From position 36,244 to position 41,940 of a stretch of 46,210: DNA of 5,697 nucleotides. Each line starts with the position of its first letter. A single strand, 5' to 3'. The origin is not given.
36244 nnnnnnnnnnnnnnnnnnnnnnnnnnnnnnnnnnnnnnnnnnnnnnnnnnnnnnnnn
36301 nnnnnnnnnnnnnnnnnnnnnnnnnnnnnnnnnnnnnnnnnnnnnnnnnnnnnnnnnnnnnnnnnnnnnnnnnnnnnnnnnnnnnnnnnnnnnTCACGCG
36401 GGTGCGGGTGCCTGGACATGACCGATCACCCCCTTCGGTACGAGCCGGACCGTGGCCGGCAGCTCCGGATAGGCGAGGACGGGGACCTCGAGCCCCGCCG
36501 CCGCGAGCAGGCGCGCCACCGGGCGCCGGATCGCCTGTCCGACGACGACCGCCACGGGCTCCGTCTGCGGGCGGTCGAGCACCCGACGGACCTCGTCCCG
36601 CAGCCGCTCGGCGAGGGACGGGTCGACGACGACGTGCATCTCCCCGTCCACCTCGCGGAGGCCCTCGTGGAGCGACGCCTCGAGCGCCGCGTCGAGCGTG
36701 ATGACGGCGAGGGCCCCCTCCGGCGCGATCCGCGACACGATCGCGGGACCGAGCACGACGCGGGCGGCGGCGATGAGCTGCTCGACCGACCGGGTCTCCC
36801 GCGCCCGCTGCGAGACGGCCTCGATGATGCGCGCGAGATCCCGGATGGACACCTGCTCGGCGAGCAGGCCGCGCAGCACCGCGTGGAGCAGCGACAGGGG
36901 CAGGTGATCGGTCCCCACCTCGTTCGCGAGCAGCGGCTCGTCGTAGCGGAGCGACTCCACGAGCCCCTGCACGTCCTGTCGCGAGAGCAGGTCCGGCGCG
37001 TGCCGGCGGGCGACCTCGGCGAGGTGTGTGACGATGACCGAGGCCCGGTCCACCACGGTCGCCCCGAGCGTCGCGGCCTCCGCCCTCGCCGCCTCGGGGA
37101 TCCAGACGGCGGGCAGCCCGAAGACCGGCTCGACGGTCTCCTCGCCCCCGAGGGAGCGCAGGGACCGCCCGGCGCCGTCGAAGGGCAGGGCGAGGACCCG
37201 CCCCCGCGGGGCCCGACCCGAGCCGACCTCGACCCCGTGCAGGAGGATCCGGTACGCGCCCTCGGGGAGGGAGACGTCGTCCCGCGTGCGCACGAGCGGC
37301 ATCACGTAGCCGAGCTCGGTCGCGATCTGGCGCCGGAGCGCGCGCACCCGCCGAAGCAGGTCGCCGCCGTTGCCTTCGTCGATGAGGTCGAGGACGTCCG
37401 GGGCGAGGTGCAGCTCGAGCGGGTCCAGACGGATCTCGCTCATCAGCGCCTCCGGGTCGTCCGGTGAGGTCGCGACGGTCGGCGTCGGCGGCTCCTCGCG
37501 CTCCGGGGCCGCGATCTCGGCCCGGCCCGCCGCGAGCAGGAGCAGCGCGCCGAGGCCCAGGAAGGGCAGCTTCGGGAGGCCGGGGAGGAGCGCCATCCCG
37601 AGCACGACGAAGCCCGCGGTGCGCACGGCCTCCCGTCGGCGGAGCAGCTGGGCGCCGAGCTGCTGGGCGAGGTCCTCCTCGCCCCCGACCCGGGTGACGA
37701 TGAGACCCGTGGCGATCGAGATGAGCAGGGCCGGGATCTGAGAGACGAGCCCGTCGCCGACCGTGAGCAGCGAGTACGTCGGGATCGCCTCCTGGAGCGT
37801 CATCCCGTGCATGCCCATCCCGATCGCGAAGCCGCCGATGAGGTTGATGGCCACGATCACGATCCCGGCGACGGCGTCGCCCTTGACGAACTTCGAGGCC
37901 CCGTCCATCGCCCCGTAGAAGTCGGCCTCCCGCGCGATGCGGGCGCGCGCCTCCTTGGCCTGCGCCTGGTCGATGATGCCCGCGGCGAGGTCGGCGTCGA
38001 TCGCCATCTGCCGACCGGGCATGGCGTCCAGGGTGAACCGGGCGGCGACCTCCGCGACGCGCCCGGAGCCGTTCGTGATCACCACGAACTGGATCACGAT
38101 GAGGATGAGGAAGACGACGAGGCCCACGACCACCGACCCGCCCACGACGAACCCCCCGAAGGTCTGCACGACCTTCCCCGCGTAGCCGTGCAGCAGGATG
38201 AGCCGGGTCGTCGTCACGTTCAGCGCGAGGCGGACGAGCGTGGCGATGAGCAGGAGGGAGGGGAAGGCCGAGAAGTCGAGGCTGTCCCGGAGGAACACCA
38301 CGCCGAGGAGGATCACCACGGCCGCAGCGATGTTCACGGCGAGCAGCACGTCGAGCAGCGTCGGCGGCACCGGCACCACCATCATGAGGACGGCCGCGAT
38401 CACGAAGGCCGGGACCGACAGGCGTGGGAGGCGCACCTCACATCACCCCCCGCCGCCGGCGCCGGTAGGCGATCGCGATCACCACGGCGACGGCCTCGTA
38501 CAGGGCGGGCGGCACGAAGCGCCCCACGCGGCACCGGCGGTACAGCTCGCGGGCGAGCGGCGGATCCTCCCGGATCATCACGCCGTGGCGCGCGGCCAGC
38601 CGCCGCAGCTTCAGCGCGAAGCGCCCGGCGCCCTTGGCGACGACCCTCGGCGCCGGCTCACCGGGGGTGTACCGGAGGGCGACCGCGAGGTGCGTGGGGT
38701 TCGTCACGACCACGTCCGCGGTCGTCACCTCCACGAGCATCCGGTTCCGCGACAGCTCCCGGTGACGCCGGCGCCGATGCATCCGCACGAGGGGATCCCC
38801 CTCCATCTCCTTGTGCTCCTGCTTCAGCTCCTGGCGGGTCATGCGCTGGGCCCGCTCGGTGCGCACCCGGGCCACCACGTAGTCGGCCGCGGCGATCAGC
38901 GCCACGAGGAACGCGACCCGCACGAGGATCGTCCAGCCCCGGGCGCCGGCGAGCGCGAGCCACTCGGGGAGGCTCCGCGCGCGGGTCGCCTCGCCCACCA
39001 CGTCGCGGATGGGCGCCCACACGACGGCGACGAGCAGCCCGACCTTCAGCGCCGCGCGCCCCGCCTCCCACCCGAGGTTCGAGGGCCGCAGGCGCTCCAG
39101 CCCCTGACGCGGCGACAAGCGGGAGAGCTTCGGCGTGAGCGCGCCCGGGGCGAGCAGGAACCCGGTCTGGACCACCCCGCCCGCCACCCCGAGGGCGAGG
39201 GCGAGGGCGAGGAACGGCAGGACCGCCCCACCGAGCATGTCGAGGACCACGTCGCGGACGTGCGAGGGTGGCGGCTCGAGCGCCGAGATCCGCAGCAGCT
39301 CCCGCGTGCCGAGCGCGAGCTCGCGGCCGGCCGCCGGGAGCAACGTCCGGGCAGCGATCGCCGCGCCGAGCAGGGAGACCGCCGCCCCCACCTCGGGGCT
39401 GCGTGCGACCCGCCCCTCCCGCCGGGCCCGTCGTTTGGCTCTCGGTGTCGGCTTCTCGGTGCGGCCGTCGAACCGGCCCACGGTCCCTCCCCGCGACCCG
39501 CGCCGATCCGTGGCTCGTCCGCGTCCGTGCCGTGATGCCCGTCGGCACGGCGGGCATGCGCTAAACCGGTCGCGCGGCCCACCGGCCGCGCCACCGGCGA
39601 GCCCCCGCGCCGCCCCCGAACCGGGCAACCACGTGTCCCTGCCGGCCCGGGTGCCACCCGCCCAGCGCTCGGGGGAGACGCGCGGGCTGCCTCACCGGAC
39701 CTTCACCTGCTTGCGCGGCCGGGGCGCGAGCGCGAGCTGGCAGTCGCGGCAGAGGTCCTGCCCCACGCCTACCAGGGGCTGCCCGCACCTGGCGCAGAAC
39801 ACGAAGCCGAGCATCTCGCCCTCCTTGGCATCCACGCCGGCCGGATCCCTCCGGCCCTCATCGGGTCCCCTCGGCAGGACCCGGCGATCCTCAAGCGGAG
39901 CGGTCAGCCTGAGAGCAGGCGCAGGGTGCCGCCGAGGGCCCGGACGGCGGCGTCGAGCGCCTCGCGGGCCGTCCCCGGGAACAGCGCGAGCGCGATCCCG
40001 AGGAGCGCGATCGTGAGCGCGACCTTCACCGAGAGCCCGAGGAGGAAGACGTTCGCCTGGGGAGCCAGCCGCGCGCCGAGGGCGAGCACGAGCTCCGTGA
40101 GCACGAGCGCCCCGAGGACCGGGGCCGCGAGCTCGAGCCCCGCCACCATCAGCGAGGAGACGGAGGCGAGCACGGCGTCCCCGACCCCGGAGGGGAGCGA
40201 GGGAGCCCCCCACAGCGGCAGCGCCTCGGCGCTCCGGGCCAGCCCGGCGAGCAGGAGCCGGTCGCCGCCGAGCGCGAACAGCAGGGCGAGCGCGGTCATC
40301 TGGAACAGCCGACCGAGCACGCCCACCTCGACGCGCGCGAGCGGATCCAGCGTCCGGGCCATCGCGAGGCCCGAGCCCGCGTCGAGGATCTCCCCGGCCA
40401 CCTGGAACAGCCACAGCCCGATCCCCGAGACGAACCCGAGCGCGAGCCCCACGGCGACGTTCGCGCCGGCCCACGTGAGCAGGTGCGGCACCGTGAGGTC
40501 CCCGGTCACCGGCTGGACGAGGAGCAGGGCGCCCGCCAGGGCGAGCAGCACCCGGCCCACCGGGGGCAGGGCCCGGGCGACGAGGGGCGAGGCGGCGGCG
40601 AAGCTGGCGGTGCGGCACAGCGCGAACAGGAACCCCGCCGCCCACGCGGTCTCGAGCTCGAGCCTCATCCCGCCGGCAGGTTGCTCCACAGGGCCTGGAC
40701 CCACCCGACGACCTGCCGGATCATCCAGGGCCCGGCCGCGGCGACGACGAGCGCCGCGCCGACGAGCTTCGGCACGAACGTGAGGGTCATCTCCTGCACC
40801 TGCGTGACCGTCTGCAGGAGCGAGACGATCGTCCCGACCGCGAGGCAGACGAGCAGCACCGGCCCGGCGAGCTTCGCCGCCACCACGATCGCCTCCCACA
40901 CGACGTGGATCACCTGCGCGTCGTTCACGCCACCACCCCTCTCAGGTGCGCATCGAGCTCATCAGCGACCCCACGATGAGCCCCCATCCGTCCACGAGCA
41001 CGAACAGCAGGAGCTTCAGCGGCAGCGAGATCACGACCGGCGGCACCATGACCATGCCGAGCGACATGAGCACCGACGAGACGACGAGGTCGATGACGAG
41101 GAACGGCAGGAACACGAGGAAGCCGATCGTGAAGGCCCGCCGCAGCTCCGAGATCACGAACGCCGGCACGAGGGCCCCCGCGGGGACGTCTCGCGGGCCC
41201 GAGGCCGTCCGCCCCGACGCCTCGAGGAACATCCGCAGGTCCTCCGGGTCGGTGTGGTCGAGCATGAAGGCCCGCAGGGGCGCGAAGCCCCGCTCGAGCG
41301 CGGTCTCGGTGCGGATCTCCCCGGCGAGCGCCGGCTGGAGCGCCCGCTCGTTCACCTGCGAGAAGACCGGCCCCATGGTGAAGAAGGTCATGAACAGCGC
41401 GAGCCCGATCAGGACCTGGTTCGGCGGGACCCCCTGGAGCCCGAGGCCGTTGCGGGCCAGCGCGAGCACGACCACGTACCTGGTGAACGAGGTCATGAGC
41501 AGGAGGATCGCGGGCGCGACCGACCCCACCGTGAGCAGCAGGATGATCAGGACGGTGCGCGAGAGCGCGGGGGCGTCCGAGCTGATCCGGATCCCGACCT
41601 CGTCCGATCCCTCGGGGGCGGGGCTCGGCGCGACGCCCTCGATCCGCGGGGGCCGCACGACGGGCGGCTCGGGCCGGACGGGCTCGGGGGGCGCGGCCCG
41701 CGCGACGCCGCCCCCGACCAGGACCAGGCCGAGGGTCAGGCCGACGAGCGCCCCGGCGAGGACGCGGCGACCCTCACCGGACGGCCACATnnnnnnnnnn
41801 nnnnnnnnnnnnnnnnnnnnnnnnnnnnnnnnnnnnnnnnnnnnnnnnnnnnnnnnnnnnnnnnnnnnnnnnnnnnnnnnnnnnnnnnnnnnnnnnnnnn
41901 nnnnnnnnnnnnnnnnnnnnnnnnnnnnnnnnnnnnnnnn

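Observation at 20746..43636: Recurrent bipartite motif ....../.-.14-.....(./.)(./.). in front of nine transcription units: a candidate local FliA (sigma-28) promoter consensus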

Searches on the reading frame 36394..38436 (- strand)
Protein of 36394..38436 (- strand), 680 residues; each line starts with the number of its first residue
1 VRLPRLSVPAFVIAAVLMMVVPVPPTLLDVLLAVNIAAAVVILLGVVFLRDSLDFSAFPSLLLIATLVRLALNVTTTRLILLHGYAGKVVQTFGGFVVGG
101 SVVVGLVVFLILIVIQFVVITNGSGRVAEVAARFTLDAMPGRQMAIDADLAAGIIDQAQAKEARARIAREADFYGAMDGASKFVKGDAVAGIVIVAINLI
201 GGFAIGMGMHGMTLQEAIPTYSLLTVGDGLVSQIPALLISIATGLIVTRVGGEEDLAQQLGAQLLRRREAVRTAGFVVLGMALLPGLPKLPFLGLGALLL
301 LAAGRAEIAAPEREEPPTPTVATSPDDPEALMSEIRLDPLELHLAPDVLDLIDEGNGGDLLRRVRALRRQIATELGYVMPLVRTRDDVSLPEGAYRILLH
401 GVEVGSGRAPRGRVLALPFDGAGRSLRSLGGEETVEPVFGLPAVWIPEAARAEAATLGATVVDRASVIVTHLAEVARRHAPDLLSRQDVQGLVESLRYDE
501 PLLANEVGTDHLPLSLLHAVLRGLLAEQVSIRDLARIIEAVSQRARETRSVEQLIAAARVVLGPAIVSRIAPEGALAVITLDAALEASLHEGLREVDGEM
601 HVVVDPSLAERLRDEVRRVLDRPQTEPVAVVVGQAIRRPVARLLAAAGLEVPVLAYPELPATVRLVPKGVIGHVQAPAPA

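Call 10: search_protein_families(library=pfam, proteins=[window:36394-38436:-], max_evalue=0.01)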
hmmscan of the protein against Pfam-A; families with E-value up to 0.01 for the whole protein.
window:36394-38436:- (680 aa): 1 family
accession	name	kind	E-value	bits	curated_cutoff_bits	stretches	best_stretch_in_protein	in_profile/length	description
PF00771.25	FHIPEP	-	3.9e-235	782.8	29.1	1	16-663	2-656/657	FHIPEP family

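Call 23: find_related_loci(query=window:36394-38436:-, collection=genome_contigs, flank=10000)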
Query window:36394-38436:- (680 aa) in genome_contigs; peptide patterns used: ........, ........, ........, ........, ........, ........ (x = any residue, [..] = any of these).
253 stretches matched a pattern; 14 encode a relative of the query (tblastn E <= 1e-3); 14 distinct loci.
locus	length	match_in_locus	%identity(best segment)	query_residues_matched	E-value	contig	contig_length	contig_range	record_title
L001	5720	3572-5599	64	3-676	0e+0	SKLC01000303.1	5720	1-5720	MAG: Nitriliruptoraceae bacterium isolate CSSed162cmA_195 CSSed16-2cmA-69619, whole genome shotgun sequence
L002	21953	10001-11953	44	27-671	5e-146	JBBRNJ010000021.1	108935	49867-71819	MAG: Polyangiales bacterium isolate La1_metabat2.153 LA1C_B2.153_k141_1611451L_108935_cov_13.9992, whole genome shotgun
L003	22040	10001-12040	40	6-675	1e-142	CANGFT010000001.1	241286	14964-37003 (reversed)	MAG: Beijerinckiaceae bacterium isolate Jr-28aug17-115 genome assembly, contig: Jr-28aug17-C51, whole genome shotgun seq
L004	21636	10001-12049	40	3-675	3e-142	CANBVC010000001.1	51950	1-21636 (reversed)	MAG: Beijerinckiaceae bacterium isolate JR-MC-D-240519-60 genome assembly, contig: JR-MC-D-240519-C611, whole genome sho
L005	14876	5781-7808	40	6-672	1e-141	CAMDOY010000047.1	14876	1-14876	MAG: Rhizobium sp. Q54 isolate TrE-25oct19-112 genome assembly, contig: TrE-25oct19-C4924, whole genome shotgun sequence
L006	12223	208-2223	43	8-667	3e-140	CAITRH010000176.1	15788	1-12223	MAG: uncultured delta proteobacterium isolate Loclat_bin-17204 genome assembly, contig: bin-17204:176/778, whole genome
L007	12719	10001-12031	39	6-673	5e-139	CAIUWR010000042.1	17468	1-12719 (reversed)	MAG: uncultured Rhizobiales bacterium isolate AlinenLipids_bin-0897 genome assembly, contig: bin-0897:042/102, whole gen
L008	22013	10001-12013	44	7-671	1e-141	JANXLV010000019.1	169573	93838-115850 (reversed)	MAG: Myxococcales bacterium isolate 336R_concoct_307_sub 336R_k141_2169774, whole genome shotgun sequence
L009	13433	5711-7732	41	6-672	4e-131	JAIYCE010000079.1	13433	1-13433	MAG: Hyphomicrobiales bacterium isolate E1_MAG_00067 pond_E1_MAG_00067_000000000056, whole genome shotgun sequence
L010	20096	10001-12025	41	6-672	2e-129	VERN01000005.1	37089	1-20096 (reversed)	MAG: Beijerinckiaceae bacterium isolate ZLKRG43 NODE_807_length_37089_cov_3.386830, whole genome shotgun sequence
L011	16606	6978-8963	40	11-671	3e-119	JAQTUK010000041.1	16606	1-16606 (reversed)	MAG: Candidatus Methylacidiphilaceae bacterium isolate STB_62 NODE_8164_length_16606_cov_3.281206_Sandtown_B, whole geno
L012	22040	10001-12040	37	12-669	5e-102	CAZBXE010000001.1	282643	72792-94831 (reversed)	MAG TPA_asm: uncultured bacterium isolate SRP263991_co5_7 genome assembly, contig: NODE_40_length_282643_cov_7.436441, w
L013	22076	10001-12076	36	2-671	4e-102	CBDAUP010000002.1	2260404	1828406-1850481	MAG: Parachlamydiaceae bacterium isolate 80808b01-bdcd-45dd-a412-a3e3b2eb81fe genome assembly, contig: contig_2, whole g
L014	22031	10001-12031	41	6-675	1e-127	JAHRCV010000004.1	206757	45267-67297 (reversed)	Rhizobiales bacterium TNE-4 contig00004, whole genome shotgun sequence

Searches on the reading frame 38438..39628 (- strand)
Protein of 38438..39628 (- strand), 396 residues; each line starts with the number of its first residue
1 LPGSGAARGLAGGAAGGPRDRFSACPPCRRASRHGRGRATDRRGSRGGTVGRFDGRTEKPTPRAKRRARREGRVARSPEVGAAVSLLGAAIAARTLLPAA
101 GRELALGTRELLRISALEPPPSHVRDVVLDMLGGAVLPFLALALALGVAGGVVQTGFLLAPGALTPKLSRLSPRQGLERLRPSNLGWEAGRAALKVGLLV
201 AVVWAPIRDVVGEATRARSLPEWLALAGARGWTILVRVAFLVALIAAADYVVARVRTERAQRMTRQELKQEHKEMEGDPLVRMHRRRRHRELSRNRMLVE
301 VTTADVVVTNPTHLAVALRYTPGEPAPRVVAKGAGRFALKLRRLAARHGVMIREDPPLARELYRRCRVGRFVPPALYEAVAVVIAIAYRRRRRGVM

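Call 11: search_protein_families(library=pfam, proteins=[window:38438-39628:-], max_evalue=0.01)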
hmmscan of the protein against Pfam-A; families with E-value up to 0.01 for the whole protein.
window:38438-39628:- (396 aa): 1 family
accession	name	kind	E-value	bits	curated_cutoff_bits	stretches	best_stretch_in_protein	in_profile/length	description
PF01312.24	Bac_export_2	-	1.7e-94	317.2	24.4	1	55-385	2-333/335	FlhB HrpN YscU SpaS Family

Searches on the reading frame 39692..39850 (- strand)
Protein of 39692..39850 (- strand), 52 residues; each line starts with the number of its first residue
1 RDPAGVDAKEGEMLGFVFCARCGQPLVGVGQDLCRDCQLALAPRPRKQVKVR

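Call 22: search_protein_families(library=pfam, proteins=[window:39692-39850:-], max_evalue=0.05)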
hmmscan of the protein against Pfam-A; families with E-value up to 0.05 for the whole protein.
window:39692-39850:- (52 aa): 7 families
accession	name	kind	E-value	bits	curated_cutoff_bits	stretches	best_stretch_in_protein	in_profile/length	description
PF13408.12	Zn_ribbon_recom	-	0.0021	18.8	25.3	0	15-30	4-19/58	Recombinase zinc beta ribbon domain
PF18912.6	DZR_2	-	0.0021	18.3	27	1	18-38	38-56/56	Double zinc ribbon domain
PF09297.16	Zn_ribbon_NUD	-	0.0039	17.3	24.8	1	18-37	5-24/32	NADH pyrophosphatase zinc ribbon domain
PF12773.13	DZR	-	0.0059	17.2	27.3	1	16-42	12-35/45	Double zinc ribbon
PF13248.11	Zn_ribbon_3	-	0.0084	16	27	1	19-39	5-24/26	zinc-ribbon domain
PF24463.1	DUF7577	-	0.018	15.1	28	0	15-26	15-26/27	Domain of unknown function (DUF7577)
PF04828.22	GFA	-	0.037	14.5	24.3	0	8-28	63-83/115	Glutathione-dependent formaldehyde-activating enzyme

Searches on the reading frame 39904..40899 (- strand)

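Call 11: search_protein_families(library=pfam, proteins=[window:39904-40899:-], max_evalue=0.01)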
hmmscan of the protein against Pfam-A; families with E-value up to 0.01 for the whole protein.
window:39904-40899:- (331 aa): 1 family
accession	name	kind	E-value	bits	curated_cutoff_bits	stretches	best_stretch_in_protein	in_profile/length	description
PF01311.25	Bac_export_1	-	2.1e-43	149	27.8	1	89-316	3-228/230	Bacterial export proteins, family 1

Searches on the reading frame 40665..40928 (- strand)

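Call 11: search_protein_families(library=pfam, proteins=[window:40665-40928:-], max_evalue=0.01)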
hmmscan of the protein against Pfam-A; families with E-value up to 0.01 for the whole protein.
window:40665-40928:- (87 aa): 1 family
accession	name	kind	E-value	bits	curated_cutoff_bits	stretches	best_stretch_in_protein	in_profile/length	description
PF01313.24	Bac_export_3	-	6.2e-24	84.2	25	1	5-76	1-72/74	Bacterial export proteins, family 3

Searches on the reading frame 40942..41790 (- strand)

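Call 11: search_protein_families(library=pfam, proteins=[window:40942-41790:-], max_evalue=0.01)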
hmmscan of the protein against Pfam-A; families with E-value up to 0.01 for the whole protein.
window:40942-41790:- (282 aa): 1 family
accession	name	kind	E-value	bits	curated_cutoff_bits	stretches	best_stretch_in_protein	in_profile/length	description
PF00813.25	FliP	-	2.1e-78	263.1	26.9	1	85-276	1-191/191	FliP family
